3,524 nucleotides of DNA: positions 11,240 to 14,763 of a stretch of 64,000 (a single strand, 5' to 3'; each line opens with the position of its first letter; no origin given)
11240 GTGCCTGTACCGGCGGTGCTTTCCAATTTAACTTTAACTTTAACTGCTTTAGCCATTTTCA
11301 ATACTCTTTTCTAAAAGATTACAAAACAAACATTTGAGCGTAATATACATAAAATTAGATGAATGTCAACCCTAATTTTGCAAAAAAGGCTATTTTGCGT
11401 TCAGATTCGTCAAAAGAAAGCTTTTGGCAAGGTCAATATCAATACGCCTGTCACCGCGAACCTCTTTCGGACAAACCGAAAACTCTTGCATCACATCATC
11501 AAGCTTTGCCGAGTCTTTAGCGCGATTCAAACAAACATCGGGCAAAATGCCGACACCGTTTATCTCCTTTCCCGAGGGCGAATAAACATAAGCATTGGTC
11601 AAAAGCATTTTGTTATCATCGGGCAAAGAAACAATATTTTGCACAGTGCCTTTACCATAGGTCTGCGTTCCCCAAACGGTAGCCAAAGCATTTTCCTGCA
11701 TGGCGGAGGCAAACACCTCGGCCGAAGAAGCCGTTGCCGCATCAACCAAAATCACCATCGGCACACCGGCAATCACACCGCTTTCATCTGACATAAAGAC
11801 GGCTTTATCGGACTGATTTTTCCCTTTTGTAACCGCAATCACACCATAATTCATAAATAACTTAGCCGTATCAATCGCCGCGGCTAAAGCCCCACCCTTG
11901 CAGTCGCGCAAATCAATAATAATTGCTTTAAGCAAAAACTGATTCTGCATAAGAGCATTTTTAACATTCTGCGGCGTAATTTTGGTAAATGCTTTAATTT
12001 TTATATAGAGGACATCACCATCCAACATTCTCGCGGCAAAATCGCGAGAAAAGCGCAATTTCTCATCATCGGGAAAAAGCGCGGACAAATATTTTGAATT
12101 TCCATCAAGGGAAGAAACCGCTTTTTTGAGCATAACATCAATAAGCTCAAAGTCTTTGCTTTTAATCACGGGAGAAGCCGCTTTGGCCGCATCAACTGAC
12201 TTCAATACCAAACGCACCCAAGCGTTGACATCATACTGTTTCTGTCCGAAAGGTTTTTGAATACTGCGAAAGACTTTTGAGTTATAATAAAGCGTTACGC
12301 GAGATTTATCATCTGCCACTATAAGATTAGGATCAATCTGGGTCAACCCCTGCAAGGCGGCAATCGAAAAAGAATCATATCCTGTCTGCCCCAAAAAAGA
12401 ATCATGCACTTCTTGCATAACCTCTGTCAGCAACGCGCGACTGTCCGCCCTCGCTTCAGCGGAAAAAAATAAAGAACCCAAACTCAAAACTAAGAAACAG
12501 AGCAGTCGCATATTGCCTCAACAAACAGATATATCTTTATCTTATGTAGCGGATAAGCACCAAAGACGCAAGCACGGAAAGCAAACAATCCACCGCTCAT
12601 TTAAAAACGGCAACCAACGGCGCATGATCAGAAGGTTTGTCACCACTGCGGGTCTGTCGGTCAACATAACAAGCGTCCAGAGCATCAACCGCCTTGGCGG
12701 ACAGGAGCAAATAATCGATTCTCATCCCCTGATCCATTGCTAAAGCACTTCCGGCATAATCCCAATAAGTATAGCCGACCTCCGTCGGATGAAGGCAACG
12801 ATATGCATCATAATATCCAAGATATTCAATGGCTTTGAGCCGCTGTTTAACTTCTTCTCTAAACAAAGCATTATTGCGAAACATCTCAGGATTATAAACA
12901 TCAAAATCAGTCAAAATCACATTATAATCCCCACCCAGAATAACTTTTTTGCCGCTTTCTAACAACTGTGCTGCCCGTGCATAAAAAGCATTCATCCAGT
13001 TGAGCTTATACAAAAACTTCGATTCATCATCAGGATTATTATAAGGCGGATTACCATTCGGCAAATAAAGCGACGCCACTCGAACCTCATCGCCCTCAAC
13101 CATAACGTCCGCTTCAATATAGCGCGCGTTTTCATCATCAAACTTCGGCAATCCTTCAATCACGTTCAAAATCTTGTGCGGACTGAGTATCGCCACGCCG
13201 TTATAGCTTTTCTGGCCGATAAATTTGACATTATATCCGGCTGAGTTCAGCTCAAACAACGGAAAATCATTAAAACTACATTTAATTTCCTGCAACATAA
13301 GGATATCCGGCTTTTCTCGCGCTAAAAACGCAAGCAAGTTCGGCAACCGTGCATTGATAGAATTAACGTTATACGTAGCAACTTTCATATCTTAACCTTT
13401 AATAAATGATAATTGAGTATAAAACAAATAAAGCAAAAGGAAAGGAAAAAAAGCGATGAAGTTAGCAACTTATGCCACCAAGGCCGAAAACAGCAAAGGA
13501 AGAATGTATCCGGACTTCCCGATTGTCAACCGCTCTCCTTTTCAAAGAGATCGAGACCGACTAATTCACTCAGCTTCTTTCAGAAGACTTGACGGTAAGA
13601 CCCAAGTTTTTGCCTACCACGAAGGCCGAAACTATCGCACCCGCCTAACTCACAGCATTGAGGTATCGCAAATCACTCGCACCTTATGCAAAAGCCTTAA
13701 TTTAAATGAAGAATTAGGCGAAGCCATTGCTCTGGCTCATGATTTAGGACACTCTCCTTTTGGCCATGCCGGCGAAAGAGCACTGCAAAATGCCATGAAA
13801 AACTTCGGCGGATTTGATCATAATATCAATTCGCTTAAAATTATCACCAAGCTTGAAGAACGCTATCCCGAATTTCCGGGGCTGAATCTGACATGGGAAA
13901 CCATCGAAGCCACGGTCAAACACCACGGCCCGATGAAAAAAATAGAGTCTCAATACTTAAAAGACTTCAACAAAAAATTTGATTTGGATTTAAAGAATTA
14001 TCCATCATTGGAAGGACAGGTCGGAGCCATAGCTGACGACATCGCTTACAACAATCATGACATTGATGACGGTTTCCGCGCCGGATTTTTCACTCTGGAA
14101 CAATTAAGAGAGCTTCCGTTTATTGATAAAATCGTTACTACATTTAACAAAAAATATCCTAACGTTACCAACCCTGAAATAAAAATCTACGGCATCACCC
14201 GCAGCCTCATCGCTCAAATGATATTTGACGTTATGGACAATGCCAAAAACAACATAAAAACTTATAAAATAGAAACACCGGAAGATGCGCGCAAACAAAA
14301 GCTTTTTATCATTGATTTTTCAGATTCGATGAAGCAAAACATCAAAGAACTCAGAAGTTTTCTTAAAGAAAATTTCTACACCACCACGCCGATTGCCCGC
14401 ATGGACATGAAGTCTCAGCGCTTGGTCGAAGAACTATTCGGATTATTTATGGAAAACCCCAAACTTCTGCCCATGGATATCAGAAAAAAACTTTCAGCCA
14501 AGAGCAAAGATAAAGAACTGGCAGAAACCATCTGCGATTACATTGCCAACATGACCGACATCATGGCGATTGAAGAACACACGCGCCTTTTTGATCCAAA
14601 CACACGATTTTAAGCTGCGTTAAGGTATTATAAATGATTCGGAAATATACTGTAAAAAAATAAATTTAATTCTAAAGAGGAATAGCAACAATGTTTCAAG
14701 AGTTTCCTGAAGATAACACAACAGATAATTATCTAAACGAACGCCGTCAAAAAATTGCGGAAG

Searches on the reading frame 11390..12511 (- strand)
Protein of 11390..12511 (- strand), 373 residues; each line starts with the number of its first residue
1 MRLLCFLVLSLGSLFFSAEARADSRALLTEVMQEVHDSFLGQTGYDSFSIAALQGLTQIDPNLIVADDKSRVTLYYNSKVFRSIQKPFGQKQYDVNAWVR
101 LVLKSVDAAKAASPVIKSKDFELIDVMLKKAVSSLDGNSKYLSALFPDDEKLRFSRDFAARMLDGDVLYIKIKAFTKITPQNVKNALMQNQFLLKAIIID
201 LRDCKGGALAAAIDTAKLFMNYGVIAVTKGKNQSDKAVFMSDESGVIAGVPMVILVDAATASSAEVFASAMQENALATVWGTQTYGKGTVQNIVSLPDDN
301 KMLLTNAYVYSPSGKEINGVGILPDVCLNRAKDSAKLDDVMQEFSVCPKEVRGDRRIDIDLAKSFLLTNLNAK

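Call 80: search_protein_families(library=ncbifam, proteins=[window:11390-12511:-], max_evalue=1e-10)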
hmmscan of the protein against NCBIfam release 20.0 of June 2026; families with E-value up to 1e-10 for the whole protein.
window:11390-12511:- (373 aa): 9 families
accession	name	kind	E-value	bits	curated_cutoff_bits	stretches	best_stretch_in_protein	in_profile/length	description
TIGR00225.1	prc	subfamily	1.3e-41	142.7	218.6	1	166-339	152-325/335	C-terminal processing peptidase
TIGR03900.1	prc_long_Delta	hypoth_equivalog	1.5e-34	119.1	660.95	1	159-333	231-409/973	MXAN_5808 family serine peptidase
NF045589.1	Cterm_S41_CtpB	exception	1.6e-34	119.3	633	1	167-334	220-386/416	carboxyl-terminal processing protease CtpB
NF045590.1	Cterm_S41_CtpC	exception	1.7e-32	112.7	665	1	164-333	215-383/418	carboxyl-terminal processing protease CtpC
NF052377.1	lmo1851_S41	exception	1.5e-31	109.6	725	1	160-329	199-368/468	lmo1851 family serine protease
NF045591.1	Cterm_S41_CtpZ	exception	9.3e-31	106.9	525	1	167-333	214-379/403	carboxyl-terminal processing protease CtpZ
NF045588.1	Cterm_S41_CtpA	exception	1.3e-30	106.7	625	1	166-331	215-379/401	carboxyl-terminal processing protease CtpA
NF051464.1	tail_spec_CT441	exception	2e-24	86.3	700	1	183-334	375-531/645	tail-specific protease Tsp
NF008388.1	PRK11186.1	exception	5.1e-20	71.4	825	1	167-296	357-486/663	carboxy terminal-processing peptidase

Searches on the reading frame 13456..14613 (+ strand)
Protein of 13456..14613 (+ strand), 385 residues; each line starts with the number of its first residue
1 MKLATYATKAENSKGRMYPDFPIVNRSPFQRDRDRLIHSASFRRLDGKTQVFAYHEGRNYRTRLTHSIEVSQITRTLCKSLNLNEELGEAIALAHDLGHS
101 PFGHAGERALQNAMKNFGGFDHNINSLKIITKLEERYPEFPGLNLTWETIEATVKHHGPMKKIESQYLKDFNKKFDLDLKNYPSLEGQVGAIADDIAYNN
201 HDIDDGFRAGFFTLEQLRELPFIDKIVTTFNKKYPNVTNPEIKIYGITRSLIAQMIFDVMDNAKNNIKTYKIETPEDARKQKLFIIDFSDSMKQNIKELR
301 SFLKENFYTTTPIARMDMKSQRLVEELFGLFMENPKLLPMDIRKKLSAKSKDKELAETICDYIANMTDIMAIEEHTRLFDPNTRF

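Call 80: search_protein_families(library=ncbifam, proteins=[window:13456-14613:+], max_evalue=1e-10)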
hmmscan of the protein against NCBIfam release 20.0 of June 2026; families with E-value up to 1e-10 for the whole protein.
window:13456-14613:+ (385 aa): 11 families
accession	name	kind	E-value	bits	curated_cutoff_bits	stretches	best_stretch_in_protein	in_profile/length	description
NF002328.0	PRK01286.1-3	equivalog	5.7e-133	443.8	467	1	4-382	16-400/404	deoxyguanosinetriphosphate triphosphohydrolase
NF002326.0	PRK01286.1-1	equivalog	2.2e-130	435.4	390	1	2-382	8-376/379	deoxyguanosinetriphosphate triphosphohydrolase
NF002330.0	PRK01286.1-5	equivalog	5.6e-111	371.4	511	1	3-380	2-377/384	deoxyguanosinetriphosphate triphosphohydrolase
TIGR01353.1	dGTP_triPase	subfamily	3.4e-90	303.4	152.35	1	25-379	1-388/389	dGTP triphosphohydrolase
NF002327.0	PRK01286.1-2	equivalog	5.2e-87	292.1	393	1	3-382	16-340/345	deoxyguanosinetriphosphate triphosphohydrolase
NF041026.1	antiphage_dGTPase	exception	6.6e-74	249.5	400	2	25-168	15-168/425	anti-phage deoxyguanosine triphosphatase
NF002329.0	PRK01286.1-4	equivalog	4.5e-65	220.1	494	1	2-381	14-337/342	deoxyguanosinetriphosphate triphosphohydrolase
NF003701.1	PRK05318.1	subfamily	6.3e-63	213.1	383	2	25-170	16-172/426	anti-phage deoxyguanosine triphosphatase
NF002829.0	PRK03007.1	equivalog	1e-58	199.2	385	1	16-243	17-261/425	deoxyguanosinetriphosphate triphosphohydrolase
NF002205.0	PRK01096.1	equivalog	1e-35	123.7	439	1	25-175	24-204/444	deoxyguanosinetriphosphate triphosphohydrolase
NF003429.0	PRK04926.1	equivalog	1.6e-25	89.9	405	1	29-113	32-135/500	dGTPase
